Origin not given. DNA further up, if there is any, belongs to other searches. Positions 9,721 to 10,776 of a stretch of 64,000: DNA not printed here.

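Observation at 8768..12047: Five-gene cassette: 83-aa four-Cys peptide + membrane protein + HPr-kinase-like protein + radical SAM/SPASM + PqqD; candidate undescribed RiPP-type system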

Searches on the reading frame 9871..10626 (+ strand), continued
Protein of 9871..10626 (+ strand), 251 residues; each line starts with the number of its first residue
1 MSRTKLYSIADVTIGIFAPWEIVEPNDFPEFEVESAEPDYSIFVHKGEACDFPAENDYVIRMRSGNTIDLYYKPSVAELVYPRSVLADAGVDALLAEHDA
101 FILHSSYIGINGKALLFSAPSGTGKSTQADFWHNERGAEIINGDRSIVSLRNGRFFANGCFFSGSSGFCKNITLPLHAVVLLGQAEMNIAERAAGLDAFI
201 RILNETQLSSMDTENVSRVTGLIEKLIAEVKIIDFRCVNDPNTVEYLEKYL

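Call 41: search_protein_families(library=pfam, proteins=[L005:4350-5550:+, L035:8300-9400:+, L005:6265-7008:+, L031:11260-11679:+, L062:8405-8800:+], max_evalue=1)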
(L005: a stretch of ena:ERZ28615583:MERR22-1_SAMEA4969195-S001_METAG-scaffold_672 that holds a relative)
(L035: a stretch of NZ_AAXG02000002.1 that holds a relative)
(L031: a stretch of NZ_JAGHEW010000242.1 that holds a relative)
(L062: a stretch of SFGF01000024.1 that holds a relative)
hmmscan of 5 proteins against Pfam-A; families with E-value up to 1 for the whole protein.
L005:4350-5550:+ (400 aa): 1 family
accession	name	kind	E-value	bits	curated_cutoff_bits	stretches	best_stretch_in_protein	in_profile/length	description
PF17996.7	CE2_N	-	0.23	12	27.9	0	295-359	13-74/108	Carbohydrate esterase 2 N-terminal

L035:8300-9400:+ (366 aa): 0 families

L005:6265-7008:+ (248 aa): 0 families

L031:11260-11679:+ (140 aa): 1 family
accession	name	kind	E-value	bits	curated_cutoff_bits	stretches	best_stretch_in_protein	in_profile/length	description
PF18828.6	LPD15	-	0.23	11.8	27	0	109-128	20-39/99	Large polyvalent-protein-associated domain 15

L062:8405-8800:+ (132 aa): 2 families
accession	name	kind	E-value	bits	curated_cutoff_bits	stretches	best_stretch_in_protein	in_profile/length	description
PF09100.16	Qn_am_d_aIV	-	0.019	15.2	25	1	50-73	30-53/133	Quinohemoprotein amine dehydrogenase, alpha subunit domain IV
PF01172.24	SBDS_N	-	0.091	13.1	24.6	1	18-60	12-51/88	Shwachman-Bodian-Diamond syndrome (SBDS) N-terminal domain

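Call 45: predict_structure(alignment_id=A2)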
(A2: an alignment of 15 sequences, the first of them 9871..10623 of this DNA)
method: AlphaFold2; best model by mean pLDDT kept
length: 251 residues; sequences in the alignment: 15
mean_pLDDT: 92.4   pTM: 0.89
mean pLDDT of the five models: 92.4, 92.0, 91.4, 91.0, 91.0
residues with pLDDT >= 90: 199; 70-90: 43; 50-70: 9; < 50: 0
segments of 3 or more residues with pLDDT < 50: none
pLDDT, mean of each block of 10 residues (from residue 1): 87 94 77 92 94 89 97 91 92 95 96 96 90 97 94 96 74 97 94 95 92 93 98 95 95 94
secondary structure, 60 per line:
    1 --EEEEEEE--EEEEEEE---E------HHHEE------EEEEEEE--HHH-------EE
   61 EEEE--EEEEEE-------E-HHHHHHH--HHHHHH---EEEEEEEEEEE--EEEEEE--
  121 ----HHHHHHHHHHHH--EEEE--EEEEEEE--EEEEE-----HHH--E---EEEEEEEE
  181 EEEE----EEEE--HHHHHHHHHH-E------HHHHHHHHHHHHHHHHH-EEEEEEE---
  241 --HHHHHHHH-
elements in order: E3-9 E12-18 E40-46 E59-64 E67-72 H82-88 H91-96 E100-110 E113-118 H125-136 E139-142 E145-151 E154-158 E173-184 E189-192 H195-204 H213-229 E231-237 H243-250

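Call 48: fold_search(model_id=the predicted structure, library=pdb)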
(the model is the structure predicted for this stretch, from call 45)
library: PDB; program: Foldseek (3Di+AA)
matches with E <= 10: 512; with E <= 0.001: 115
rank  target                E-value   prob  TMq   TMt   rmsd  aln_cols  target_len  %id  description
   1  2pc9_D                1.6e-07  1.00  0.50  0.28   7.8       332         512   12  Crystal Structure Of ATP-Dependent Phosphoenolpyruvate Carboxykinase From Thermus thermophilus HB8 (released 2007-10-02)
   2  1j3b_A                1.6e-07  1.00  0.50  0.28   8.2       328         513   13  Crystal structure of ATP-dependent phosphoenolpyruvate carboxykinase from Thermus thermophilus HB8 (released 2003-02-11)
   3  1j3b_B                2.2e-07  1.00  0.51  0.28   7.8       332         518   14  Crystal structure of ATP-dependent phosphoenolpyruvate carboxykinase from Thermus thermophilus HB8 (released 2003-02-11)
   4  2pc9_C                2.2e-07  1.00  0.49  0.27   9.0       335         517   12  Crystal Structure Of ATP-Dependent Phosphoenolpyruvate Carboxykinase From Thermus thermophilus HB8 (released 2007-10-02)
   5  1xkv_B                2.5e-07  1.00  0.50  0.28   8.6       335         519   13  Crystal Structure Of ATP-Dependent Phosphoenolpyruvate Carboxykinase From Thermus thermophilus HB8 (released 2005-10-11)
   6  9a4u_A                2.6e-07  1.00  0.48  0.26   8.8       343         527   13  Integrative model of PCKA-QOX2 by crosslinking MS and deep learning (released 2024-09-18)
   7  1xkv_A                2.8e-07  1.00  0.50  0.28   7.8       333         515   13  Crystal Structure Of ATP-Dependent Phosphoenolpyruvate Carboxykinase From Thermus thermophilus HB8 (released 2005-10-11)
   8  6asn                  5.2e-07  1.00  0.50  0.27   8.8       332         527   10  E. coli phosphoenolpyruvate carboxykinase K212I F216V mutant bound to methanesulfonate (released 2018-08-29)
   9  1yvy_A                5.5e-07  1.00  0.49  0.27   8.7       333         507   11  Crystal structure of Anaerobiospirillum succiniciproducens phosphoenolpyruvate carboxykinase (released 2005-07-26)
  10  2pc9_A                7.9e-07  1.00  0.52  0.29   7.3       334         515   12  Crystal Structure Of ATP-Dependent Phosphoenolpyruvate Carboxykinase From Thermus thermophilus HB8 (released 2007-10-02)
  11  1ayl                  1.1e-06  1.00  0.51  0.28   7.6       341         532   10  PHOSPHOENOLPYRUVATE CARBOXYKINASE (released 1997-01-11)
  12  1yvy_B                1.2e-06  1.00  0.52  0.29   8.1       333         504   11  Crystal structure of Anaerobiospirillum succiniciproducens phosphoenolpyruvate carboxykinase (released 2005-07-26)
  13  6at3_A                1.5e-06  1.00  0.46  0.25   8.8       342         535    9  E. coli phosphoenolpyruvate carboxykinase Y207F mutant bound to thiosulfate and oxaloacetate (released 2018-08-29)
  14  6at3_B                1.6e-06  1.00  0.42  0.23  10.4       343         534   11  E. coli phosphoenolpyruvate carboxykinase Y207F mutant bound to thiosulfate and oxaloacetate (released 2018-08-29)
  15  1ii2_A                1.8e-06  1.00  0.49  0.27   8.9       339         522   13  Crystal Structure of Phosphoenolpyruvate Carboxykinase (PEPCK) from Trypanosoma cruzi (released 2001-11-21)
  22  1knx_E                3.2e-06  1.00  0.28  0.23  17.0       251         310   13  HPr kinase/phosphatase from Mycoplasma pneumoniae (released 2002-12-31)
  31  1ko7_A                7.6e-06  1.00  0.27  0.24  17.3       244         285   12  X-ray structure of the HPr kinase/phosphatase from Staphylococcus xylosus at 1.95 A resolution (released 2002-04-03)
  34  1knx_A                9.7e-06  1.00  0.27  0.23  16.7       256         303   12  HPr kinase/phosphatase from Mycoplasma pneumoniae (released 2002-12-31)
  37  1jb1                  1.9e-05  1.00  0.28  0.42  14.2       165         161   16  Lactobacillus casei HprK/P Bound to Phosphate (released 2001-08-08)
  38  3tqf_B                2.0e-05  1.00  0.36  0.57   5.2       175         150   14  Structure of the Hpr(Ser) kinase/phosphatase from Coxiella burnetii (released 2011-09-21)
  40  2qmh_A                2.7e-05  1.00  0.33  0.49   5.6       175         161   15  structure of V267F mutant HprK/P (released 2007-09-18)
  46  3tqf_A                3.3e-05  1.00  0.28  0.41  12.9       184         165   12  Structure of the Hpr(Ser) kinase/phosphatase from Coxiella burnetii (released 2011-09-21)
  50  2qmh_J                3.7e-05  1.00  0.27  0.37  15.3       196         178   15  structure of V267F mutant HprK/P (released 2007-09-18)
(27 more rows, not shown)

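Call 49: search_protein_families(library=ncbifam, proteins=[L031:11260-11679:+, L031:11732-12850:+, L031:10001-10849:+, L060:9198-9623:+, L060:10558-11667:+, L035:9418-9654:+, L035:10525-11697:+, L062:8405-8800:+, L076:5875-6288:+, L076:7163-8326:+], max_evalue=0.01)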
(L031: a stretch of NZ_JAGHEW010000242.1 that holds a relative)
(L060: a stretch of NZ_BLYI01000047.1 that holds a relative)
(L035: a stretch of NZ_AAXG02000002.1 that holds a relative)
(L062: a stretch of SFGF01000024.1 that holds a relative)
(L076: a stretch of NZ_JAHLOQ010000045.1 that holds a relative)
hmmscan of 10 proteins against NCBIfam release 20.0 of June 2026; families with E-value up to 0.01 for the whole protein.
L031:11260-11679:+ (140 aa): 0 families

L031:11732-12850:+ (373 aa): 67 families (the best 25 are shown)
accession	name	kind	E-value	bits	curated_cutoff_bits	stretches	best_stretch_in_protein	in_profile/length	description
TIGR04545.1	rSAM_ahbD_hemeb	equivalog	3.5e-25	89.1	500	1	31-355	5-337/339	heme b synthase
TIGR04055.1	rSAM_NirJ2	equivalog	7.9e-25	88.1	500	1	33-355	7-324/326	putative heme d1 biosynthesis radical SAM protein NirJ2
TIGR04051.1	rSAM_NirJ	equivalog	1.5e-19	70.2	515.45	1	31-196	7-168/354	heme d1 biosynthesis radical SAM protein NirJ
TIGR03962.1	mycofact_rSAM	equivalog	3.8e-19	69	265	1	17-343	5-321/339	mycofactocin radical SAM maturase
TIGR04250.1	SCM_rSAM_ScmE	equivalog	2.1e-18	66.4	400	1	31-190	8-164/358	SynChlorMet cassette radical SAM/SPASM protein ScmE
NF050035.1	rSAM_WgK_link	exception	4.1e-18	65.5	650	1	30-209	13-189/367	radical SAM/SPASM peptide maturase WgkB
TIGR04082.1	rSAM_for_selen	equivalog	1.2e-17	63.9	350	1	32-337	205-499/516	thio(seleno)oxazole modification radical SAM maturase SbtM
TIGR04053.2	TIGR04053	equivalog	8e-17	61.5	395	1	23-198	5-180/366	TIGR04053 family radical SAM/SPASM domain-containing protein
NF038283.1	viperin_w_prok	equivalog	9e-17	61.1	180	1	32-183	8-169/281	viperin family antiviral radical SAM protein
TIGR02668.1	moaA_archaeal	equivalog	1.1e-16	60.6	325.25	1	31-299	15-277/303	GTP 3',8-cyclase MoaA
TIGR03470.1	HpnH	equivalog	2.2e-16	59.7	225.05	1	21-338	23-309/318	adenosyl-hopene transferase HpnH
TIGR02666.1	moaA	equivalog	2.3e-16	59.7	284.05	1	32-199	16-188/336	GTP 3',8-cyclase MoaA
NF041298.1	rSAM_mat_DynA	equivalog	2.5e-16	59.6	450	1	29-355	4-341/356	dynobactin maturation radical SAM/SPASM protein DynA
TIGR04403.1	rSAM_skfB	equivalog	3.8e-16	58.9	300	1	17-190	95-263/402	sporulation killing factor system radical SAM maturase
TIGR04340.1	rSAM_ACGX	hypoth_equivalog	4.7e-16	58.9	400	1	31-347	8-332/341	radical SAM/SPASM domain protein, ACGX system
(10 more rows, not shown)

L031:10001-10849:+ (283 aa): 1 family
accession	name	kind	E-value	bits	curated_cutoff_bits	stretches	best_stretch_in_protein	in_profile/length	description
TIGR04249.1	SCM_chp_ScmC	equivalog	0.0012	18.3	125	1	110-265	111-269/292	SynChlorMet cassette protein ScmC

L060:9198-9623:+ (142 aa): 0 families

L060:10558-11667:+ (370 aa): 62 families (the best 25 are shown)
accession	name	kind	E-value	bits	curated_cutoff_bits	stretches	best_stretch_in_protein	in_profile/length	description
TIGR04545.1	rSAM_ahbD_hemeb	equivalog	2e-28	99.8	500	1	30-341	5-327/339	heme b synthase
TIGR04055.1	rSAM_NirJ2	equivalog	4.9e-27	95.3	500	1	35-336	10-309/326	putative heme d1 biosynthesis radical SAM protein NirJ2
TIGR04051.1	rSAM_NirJ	equivalog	8.8e-21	74.3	515.45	1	31-195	8-168/354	heme d1 biosynthesis radical SAM protein NirJ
TIGR02668.1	moaA_archaeal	equivalog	1e-20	73.9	325.25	1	30-308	15-289/303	GTP 3',8-cyclase MoaA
TIGR04546.1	rSAM_ahbC_deAc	equivalog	1.6e-20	73.3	650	1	34-203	48-213/390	12,18-didecarboxysiroheme deacetylase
TIGR04250.1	SCM_rSAM_ScmE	equivalog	1.3e-19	70.3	400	1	28-189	6-164/358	SynChlorMet cassette radical SAM/SPASM protein ScmE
TIGR04053.2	TIGR04053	equivalog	3.6e-19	69.3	395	1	24-206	7-189/366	TIGR04053 family radical SAM/SPASM domain-containing protein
TIGR02666.1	moaA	equivalog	8.1e-19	67.8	284.05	1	34-232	19-219/336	GTP 3',8-cyclase MoaA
NF050035.1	rSAM_WgK_link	exception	3.3e-18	65.8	650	1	21-196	5-177/367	radical SAM/SPASM peptide maturase WgkB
TIGR04054.1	rSAM_NirJ1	equivalog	4.9e-18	64.9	650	1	34-215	45-222/387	putative heme d1 biosynthesis radical SAM protein NirJ1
TIGR04133.1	rSAM_w_lipo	hypoth_equivalog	6.5e-18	64.8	425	1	35-328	34-327/350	TIGR04133 family radical SAM/SPASM protein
NF038283.1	viperin_w_prok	equivalog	1.3e-17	63.9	180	1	28-181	5-168/281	viperin family antiviral radical SAM protein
TIGR02109.1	PQQ_syn_pqqE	equivalog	3.1e-17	62.5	381.35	1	22-350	4-330/358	pyrroloquinoline quinone biosynthesis protein PqqE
TIGR03962.1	mycofact_rSAM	equivalog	9.3e-17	61.2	265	1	23-351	10-332/339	mycofactocin radical SAM maturase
TIGR04251.1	SCM_rSAM_ScmF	equivalog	1.1e-16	61.2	400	1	35-195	14-174/353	SynChlorMet cassette radical SAM/SPASM protein ScmF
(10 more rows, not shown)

L035:9418-9654:+ (79 aa): 0 families

L035:10525-11697:+ (391 aa): 70 families (the best 25 are shown)
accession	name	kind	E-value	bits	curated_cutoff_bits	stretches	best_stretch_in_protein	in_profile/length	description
TIGR04545.1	rSAM_ahbD_hemeb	equivalog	2.3e-24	86.5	500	1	50-365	4-326/339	heme b synthase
TIGR02668.1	moaA_archaeal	equivalog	8.5e-22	77.5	325.25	1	51-321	15-277/303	GTP 3',8-cyclase MoaA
TIGR04055.1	rSAM_NirJ2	equivalog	2.7e-20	73.1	500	1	49-361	3-308/326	putative heme d1 biosynthesis radical SAM protein NirJ2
TIGR02109.1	PQQ_syn_pqqE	equivalog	5.6e-19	68.3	381.35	1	42-215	3-173/358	pyrroloquinoline quinone biosynthesis protein PqqE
TIGR04251.1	SCM_rSAM_ScmF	equivalog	1.2e-18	67.7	400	1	50-228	8-186/353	SynChlorMet cassette radical SAM/SPASM protein ScmF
NF001199.0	PRK00164.2-1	equivalog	1.3e-18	67.3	231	1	51-216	17-180/308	GTP 3',8-cyclase MoaA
TIGR02666.1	moaA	equivalog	2.9e-18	66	284.05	1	52-224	16-193/336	GTP 3',8-cyclase MoaA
TIGR04053.2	TIGR04053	equivalog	3.1e-18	66.2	395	1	50-226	12-188/366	TIGR04053 family radical SAM/SPASM domain-containing protein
TIGR04051.1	rSAM_NirJ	equivalog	4e-17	62.2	515.45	1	50-216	6-168/354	heme d1 biosynthesis radical SAM protein NirJ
TIGR04403.1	rSAM_skfB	equivalog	7.9e-17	61.1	300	1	43-310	101-349/402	sporulation killing factor system radical SAM maturase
NF050035.1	rSAM_WgK_link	exception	1.1e-16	60.9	650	1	51-234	14-194/367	radical SAM/SPASM peptide maturase WgkB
TIGR04250.1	SCM_rSAM_ScmE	equivalog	2.3e-15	56.4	400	1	47-210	4-164/358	SynChlorMet cassette radical SAM/SPASM protein ScmE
NF049973.1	radical_Rv1681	equivalog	2.4e-15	56.3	380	1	55-216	81-239/326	Rv1681 family radical SAM protein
NF038283.1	viperin_w_prok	equivalog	4.3e-15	55.6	180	1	50-146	6-105/281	viperin family antiviral radical SAM protein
TIGR03962.1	mycofact_rSAM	equivalog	5.4e-15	55.4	265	1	41-362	7-315/339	mycofactocin radical SAM maturase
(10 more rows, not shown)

L062:8405-8800:+ (132 aa): 0 families

L076:5875-6288:+ (138 aa): 0 families

L076:7163-8326:+ (388 aa): 65 families (the best 25 are shown)
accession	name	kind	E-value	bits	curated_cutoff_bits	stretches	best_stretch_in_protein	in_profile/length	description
TIGR04545.1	rSAM_ahbD_hemeb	equivalog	1.3e-26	93.9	500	2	48-231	4-184/339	heme b synthase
TIGR04055.1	rSAM_NirJ2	equivalog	1.5e-24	87.2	500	1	53-356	9-307/326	putative heme d1 biosynthesis radical SAM protein NirJ2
TIGR02666.1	moaA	equivalog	8.8e-22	77.5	284.05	1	53-218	19-189/336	GTP 3',8-cyclase MoaA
TIGR04250.1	SCM_rSAM_ScmE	equivalog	5.6e-21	74.8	400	1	49-208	8-164/358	SynChlorMet cassette radical SAM/SPASM protein ScmE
TIGR04053.2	TIGR04053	equivalog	2.9e-20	72.9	395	1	39-232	3-196/366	TIGR04053 family radical SAM/SPASM domain-containing protein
TIGR04051.1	rSAM_NirJ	equivalog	5.4e-20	71.6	515.45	1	48-238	6-192/354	heme d1 biosynthesis radical SAM protein NirJ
TIGR02668.1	moaA_archaeal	equivalog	9.2e-20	70.8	325.25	1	51-211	17-175/303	GTP 3',8-cyclase MoaA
TIGR02109.1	PQQ_syn_pqqE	equivalog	7.6e-19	67.8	381.35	1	43-212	6-172/358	pyrroloquinoline quinone biosynthesis protein PqqE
TIGR04251.1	SCM_rSAM_ScmF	equivalog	1.1e-18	67.7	400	1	48-231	8-191/353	SynChlorMet cassette radical SAM/SPASM protein ScmF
NF045574.1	sacti_mat_StsB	exception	1.3e-18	67.1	625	1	52-214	104-261/466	StsB family radical SAM/SPASM domain sactipeptide maturase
TIGR04082.1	rSAM_for_selen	equivalog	1.7e-18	66.7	350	1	52-357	207-501/516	thio(seleno)oxazole modification radical SAM maturase SbtM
TIGR03962.1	mycofact_rSAM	equivalog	3.2e-18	66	265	1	43-217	11-181/339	mycofactocin radical SAM maturase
NF047865.1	rSAM_PapB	equivalog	5.8e-18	65.2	340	1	48-365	7-325/330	PapB family radical SAM/SPASM ranthipeptide maturase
NF038283.1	viperin_w_prok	equivalog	6.4e-18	64.9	180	1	48-206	6-175/281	viperin family antiviral radical SAM protein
NF001199.0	PRK00164.2-1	equivalog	8e-18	64.6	231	1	51-214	19-180/308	GTP 3',8-cyclase MoaA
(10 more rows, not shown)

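Call 63: search_protein_families(library=pfam, proteins=[L028:13543-15258:+, L017:11171-12475:+, L026:4360-5160:+, L026:5187-6608:+, L028:15708-16448:+, L028:1444-2664:+, L035:12854-14092:+, L031:8831-9988:+], max_evalue=0.001)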
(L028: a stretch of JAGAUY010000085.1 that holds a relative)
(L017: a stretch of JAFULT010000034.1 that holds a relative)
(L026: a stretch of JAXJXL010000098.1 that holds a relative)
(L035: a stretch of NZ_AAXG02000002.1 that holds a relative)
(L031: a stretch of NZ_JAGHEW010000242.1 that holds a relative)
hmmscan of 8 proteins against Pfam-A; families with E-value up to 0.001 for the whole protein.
L028:13543-15258:+ (572 aa): 5 families
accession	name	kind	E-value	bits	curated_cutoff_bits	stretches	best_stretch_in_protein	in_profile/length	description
PF00664.28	ABC_membrane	-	7.8e-35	121.3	28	1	38-307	2-274/274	ABC transporter transmembrane region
PF00005.33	ABC_tran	-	1e-25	91.4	25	1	368-518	1-137/137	ABC transporter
PF13304.12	AAA_21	-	1e-05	26.2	27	0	490-548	238-300/304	AAA domain, putative AbiEii toxin, Type IV TA system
PF02463.25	SMC_N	-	2.4e-05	24.3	40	1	497-562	148-213/220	RecF/RecN/SMC N terminal domain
PF13401.12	AAA_22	-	0.0002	22.1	27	0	381-520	8-96/130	AAA domain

L017:11171-12475:+ (435 aa): 1 family
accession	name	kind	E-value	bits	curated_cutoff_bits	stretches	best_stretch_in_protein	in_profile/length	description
PF14907.12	NTP_transf_5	-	1.3e-45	156.4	31.2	1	58-294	2-240/249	Uncharacterised nucleotidyltransferase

L026:4360-5160:+ (267 aa): 1 family
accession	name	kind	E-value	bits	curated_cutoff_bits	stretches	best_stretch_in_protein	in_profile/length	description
PF16403.11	Bact_surface_Ig-like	-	3.4e-11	43.5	27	1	144-181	27-61/71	Bacterial surface protein, Ig-like domain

L026:5187-6608:+ (474 aa): 5 families
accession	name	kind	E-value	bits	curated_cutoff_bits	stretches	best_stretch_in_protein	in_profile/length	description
PF13614.12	AAA_31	-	2.9e-08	34.3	27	1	270-314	2-46/177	AAA domain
PF01656.29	CbiA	-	2.3e-06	28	25.4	1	272-419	1-86/125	CobQ/CobB/MinD/ParA nucleotide binding domain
PF02706.20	Wzz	-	4.5e-06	27.3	25.5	1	9-90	2-84/91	Chain length determinant protein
PF09140.17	MipZ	-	6.2e-05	22.9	20.7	0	271-367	2-113/262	ATPase MipZ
PF10609.15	ParA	-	0.00013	21.9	27.1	0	270-307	4-41/246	NUBPL iron-transfer P-loop NTPase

L028:15708-16448:+ (247 aa): 1 family
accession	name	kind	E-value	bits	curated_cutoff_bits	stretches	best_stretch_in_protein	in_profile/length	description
PF19567.5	CpsB_CapC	-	3.3e-57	194.1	27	1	6-235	1-234/234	Capsular polysaccharide synthesis, CpsB/CapC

L028:1444-2664:+ (407 aa): 7 families
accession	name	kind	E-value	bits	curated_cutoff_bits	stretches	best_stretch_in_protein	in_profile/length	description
PF00534.26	Glycos_transf_1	-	2.7e-40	138.1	26.4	1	220-379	2-166/172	Glycosyl transferases group 1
PF13692.12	Glyco_trans_1_4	-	1.4e-36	126.3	27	1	238-371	6-142/142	Glycosyl transferases group 1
PF13477.12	Glyco_trans_4_2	-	1.5e-19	71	23.4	1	35-182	1-137/139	Glycosyl transferase 4-like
PF13439.12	Glyco_transf_4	-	3.3e-15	56.9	28.5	1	56-182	13-139/170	Glycosyltransferase Family 4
PF13579.12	Glyco_trans_4_4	-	7.6e-15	56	29.7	1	56-184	12-135/158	Glycosyl transferase 4-like domain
PF20706.3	GT4-conflict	-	2.2e-08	33.9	26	1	242-383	208-368/385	Family 4 Glycosyltransferase in conflict systems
PF13524.12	Glyco_trans_1_2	-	4.6e-05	23.8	25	1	289-388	28-131/144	Glycosyl transferase-like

L035:12854-14092:+ (413 aa): 1 family
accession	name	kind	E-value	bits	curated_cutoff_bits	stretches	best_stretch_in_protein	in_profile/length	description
PF14907.12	NTP_transf_5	-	6.2e-44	150.9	31.2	1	31-280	5-248/249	Uncharacterised nucleotidyltransferase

L031:8831-9988:+ (386 aa): 1 family
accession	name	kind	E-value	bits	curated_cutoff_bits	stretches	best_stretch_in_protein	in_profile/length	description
PF14907.12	NTP_transf_5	-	9.4e-46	156.8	31.2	1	24-268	3-248/249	Uncharacterised nucleotidyltransferase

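Call 81: search_solved_structures(query=A2, max_evalue=10)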
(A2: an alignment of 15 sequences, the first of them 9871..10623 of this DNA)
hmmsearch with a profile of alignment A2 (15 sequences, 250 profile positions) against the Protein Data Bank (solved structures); distinct sequences matched with E-value up to 10: 6.
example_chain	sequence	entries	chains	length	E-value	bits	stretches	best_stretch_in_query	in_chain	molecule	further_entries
2grj_A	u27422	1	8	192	0.13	14.9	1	115-141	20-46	Dephospho-CoA kinase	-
3a2a_A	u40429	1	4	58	0.69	12.5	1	205-247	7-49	Voltage-gated hydrogen channel 1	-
3cm0_A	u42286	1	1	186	0.69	12.5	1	107-129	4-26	Adenylate kinase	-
6c2u_A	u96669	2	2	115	0.81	12.3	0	110-129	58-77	phosphate-loop protein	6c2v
3vmx_A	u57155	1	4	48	0.87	12.2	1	208-248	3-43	Voltage-gated hydrogen channel 1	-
3vmy_A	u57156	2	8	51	1.1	11.9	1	208-248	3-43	Voltage-gated hydrogen channel 1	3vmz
